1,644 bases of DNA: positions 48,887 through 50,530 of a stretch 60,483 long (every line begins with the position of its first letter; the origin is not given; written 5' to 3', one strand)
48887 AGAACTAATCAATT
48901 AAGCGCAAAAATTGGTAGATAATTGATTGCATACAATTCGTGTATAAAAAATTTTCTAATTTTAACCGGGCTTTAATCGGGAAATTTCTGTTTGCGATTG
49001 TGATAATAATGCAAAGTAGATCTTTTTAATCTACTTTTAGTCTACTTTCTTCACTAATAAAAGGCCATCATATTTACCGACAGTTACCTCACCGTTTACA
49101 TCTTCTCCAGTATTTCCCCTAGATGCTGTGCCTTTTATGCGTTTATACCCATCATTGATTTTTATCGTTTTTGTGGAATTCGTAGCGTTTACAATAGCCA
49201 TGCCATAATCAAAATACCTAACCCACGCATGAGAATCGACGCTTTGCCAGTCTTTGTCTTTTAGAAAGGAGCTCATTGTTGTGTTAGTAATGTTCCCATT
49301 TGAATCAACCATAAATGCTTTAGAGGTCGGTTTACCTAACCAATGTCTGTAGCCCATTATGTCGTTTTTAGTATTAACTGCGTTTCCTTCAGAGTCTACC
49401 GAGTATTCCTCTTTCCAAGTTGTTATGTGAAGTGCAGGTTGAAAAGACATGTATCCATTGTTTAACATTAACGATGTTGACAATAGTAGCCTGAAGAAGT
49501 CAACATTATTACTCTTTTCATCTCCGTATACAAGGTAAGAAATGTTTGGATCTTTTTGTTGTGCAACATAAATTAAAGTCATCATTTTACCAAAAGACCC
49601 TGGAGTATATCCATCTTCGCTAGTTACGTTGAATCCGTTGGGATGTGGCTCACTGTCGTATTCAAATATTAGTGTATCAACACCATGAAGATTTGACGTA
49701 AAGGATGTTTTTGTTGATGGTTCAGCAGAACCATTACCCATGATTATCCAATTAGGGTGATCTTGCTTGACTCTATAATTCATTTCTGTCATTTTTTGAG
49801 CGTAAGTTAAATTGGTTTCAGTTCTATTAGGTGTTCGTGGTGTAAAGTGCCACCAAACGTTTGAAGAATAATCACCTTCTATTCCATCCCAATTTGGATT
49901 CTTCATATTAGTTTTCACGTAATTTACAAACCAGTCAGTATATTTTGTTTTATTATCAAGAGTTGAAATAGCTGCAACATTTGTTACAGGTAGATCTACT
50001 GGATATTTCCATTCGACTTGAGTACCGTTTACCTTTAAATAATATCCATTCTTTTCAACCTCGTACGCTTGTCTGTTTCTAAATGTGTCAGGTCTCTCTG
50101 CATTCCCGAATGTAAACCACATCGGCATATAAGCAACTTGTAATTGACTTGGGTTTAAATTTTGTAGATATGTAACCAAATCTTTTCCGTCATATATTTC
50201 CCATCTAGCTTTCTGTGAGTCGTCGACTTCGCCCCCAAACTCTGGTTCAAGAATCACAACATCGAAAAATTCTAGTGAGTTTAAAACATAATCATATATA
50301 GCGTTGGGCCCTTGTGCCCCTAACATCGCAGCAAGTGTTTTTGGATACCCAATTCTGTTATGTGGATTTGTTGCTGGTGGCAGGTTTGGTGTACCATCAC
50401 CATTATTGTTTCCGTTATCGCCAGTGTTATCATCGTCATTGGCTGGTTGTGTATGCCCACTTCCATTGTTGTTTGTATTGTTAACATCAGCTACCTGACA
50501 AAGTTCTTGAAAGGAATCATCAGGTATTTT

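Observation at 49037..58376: Translationally coupled 9.3 kb operon of three envelope proteins: candidate cell-wall-breaching / host-interaction apparatus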

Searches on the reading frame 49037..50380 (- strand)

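Call 67: search_protein_families(library=pfam, proteins=[window:49037-50380:-], max_evalue=1)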
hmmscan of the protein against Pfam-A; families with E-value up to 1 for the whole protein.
window:49037-50380:- (447 aa): 1 family
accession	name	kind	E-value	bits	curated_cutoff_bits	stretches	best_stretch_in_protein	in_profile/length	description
PF14254.12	DUF4348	-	0.024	14.5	27.2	1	157-204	153-200/230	Domain of unknown function (DUF4348)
